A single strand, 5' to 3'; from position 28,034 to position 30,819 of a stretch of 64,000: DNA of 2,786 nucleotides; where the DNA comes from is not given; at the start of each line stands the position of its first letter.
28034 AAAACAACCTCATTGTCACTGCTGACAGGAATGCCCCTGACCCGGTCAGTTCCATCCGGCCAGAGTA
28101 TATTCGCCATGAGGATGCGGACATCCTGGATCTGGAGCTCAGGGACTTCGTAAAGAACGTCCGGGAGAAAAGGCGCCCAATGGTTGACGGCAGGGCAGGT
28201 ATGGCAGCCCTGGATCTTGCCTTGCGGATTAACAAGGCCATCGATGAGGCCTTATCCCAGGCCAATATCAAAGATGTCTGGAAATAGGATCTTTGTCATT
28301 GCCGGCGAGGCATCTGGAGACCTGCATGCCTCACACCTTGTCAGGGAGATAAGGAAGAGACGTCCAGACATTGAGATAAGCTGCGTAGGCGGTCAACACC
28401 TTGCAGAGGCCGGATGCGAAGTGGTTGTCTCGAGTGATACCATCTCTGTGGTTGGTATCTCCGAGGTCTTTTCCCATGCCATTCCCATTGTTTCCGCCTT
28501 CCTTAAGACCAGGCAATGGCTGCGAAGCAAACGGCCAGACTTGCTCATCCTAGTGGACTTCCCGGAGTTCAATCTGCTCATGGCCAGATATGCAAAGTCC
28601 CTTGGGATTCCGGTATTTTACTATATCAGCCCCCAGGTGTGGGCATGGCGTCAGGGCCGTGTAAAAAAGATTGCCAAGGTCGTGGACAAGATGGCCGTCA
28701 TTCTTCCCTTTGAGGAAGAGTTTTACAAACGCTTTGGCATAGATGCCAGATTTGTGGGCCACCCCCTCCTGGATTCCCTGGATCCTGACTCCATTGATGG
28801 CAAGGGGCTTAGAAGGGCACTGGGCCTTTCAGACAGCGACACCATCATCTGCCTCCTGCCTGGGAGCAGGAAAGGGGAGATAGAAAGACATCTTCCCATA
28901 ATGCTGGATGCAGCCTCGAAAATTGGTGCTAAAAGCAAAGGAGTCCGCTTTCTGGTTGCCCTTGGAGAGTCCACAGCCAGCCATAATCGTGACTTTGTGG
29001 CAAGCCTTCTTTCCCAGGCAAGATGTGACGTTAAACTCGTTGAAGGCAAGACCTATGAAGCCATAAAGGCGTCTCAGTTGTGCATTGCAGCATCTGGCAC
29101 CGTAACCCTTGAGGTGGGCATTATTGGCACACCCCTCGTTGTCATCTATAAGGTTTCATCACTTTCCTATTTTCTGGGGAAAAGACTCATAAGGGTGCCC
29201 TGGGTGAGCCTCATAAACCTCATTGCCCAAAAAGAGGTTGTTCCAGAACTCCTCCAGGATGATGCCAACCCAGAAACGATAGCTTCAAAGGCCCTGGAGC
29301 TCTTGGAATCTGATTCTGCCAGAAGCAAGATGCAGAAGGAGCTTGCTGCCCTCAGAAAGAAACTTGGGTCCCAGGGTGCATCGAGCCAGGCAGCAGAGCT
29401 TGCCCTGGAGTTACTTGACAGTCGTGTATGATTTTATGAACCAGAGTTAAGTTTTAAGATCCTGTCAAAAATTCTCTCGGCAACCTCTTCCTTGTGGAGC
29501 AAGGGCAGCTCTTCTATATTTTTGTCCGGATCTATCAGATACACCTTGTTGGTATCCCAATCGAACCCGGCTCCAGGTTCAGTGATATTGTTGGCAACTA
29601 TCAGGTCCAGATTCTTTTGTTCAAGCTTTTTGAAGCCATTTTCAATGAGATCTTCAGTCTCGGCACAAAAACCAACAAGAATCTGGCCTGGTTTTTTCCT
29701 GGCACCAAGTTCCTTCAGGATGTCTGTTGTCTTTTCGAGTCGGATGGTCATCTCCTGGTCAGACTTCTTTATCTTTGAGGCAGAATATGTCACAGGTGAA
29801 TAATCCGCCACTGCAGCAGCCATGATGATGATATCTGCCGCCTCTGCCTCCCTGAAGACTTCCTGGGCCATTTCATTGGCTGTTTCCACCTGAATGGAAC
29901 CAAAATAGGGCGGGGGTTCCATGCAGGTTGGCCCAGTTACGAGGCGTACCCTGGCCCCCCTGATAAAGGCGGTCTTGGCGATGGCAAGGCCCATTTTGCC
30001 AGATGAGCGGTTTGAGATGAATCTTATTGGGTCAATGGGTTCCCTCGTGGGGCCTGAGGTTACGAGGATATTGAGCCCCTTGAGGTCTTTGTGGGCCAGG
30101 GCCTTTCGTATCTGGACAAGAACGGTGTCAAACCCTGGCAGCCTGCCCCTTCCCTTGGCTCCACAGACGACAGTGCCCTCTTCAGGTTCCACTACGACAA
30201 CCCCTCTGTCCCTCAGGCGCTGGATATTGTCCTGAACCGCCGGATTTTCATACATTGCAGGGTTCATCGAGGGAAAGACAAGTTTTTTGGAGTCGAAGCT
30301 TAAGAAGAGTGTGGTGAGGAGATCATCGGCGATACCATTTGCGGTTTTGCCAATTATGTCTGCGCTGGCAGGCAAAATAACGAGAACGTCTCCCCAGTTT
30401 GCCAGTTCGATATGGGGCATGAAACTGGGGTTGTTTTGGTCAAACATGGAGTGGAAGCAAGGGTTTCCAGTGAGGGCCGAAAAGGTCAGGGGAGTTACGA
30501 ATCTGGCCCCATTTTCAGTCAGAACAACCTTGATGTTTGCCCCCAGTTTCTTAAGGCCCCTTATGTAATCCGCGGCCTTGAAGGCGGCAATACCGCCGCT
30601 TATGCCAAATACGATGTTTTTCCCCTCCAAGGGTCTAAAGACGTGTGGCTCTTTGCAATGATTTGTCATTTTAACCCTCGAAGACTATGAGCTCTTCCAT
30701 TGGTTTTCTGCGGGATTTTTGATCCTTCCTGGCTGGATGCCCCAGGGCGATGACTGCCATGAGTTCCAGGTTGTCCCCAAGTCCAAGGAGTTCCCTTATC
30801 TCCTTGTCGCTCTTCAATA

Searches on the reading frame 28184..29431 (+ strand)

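Call 47: search_protein_families(library=pfam, proteins=[window:28184-29431:+], max_evalue=0.00001)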
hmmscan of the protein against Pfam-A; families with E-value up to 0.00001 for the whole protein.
window:28184-29431:+ (415 aa): 1 family
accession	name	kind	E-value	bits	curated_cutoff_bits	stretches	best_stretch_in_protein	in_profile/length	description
PF02684.21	LpxB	-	3.9e-104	348.9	22.6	1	36-407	1-371/374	Lipid-A-disaccharide synthetase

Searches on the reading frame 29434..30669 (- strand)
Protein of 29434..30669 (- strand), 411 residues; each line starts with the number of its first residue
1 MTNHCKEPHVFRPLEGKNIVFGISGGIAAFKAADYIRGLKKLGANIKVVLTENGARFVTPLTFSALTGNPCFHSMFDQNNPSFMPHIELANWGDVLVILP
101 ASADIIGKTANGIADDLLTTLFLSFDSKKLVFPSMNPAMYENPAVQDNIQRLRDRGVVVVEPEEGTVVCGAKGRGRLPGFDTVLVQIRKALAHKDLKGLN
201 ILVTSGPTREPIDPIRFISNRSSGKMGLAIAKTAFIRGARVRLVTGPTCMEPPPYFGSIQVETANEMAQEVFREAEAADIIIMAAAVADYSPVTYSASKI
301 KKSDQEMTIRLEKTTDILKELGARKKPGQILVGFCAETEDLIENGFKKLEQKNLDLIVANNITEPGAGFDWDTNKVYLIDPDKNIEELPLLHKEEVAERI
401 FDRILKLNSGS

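Call 47: search_protein_families(library=pfam, proteins=[window:29434-30669:-], max_evalue=0.00001)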
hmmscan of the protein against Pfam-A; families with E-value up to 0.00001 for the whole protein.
window:29434-30669:- (411 aa): 2 families
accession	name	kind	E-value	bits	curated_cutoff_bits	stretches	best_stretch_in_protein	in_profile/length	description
PF04127.22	DFP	-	5.7e-72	241.9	22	1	196-379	1-186/186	DNA/pantothenate metabolism flavoprotein C-terminal domain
PF02441.25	Flavoprotein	-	4.4e-32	111.4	22.7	1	17-160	1-146/162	Flavoprotein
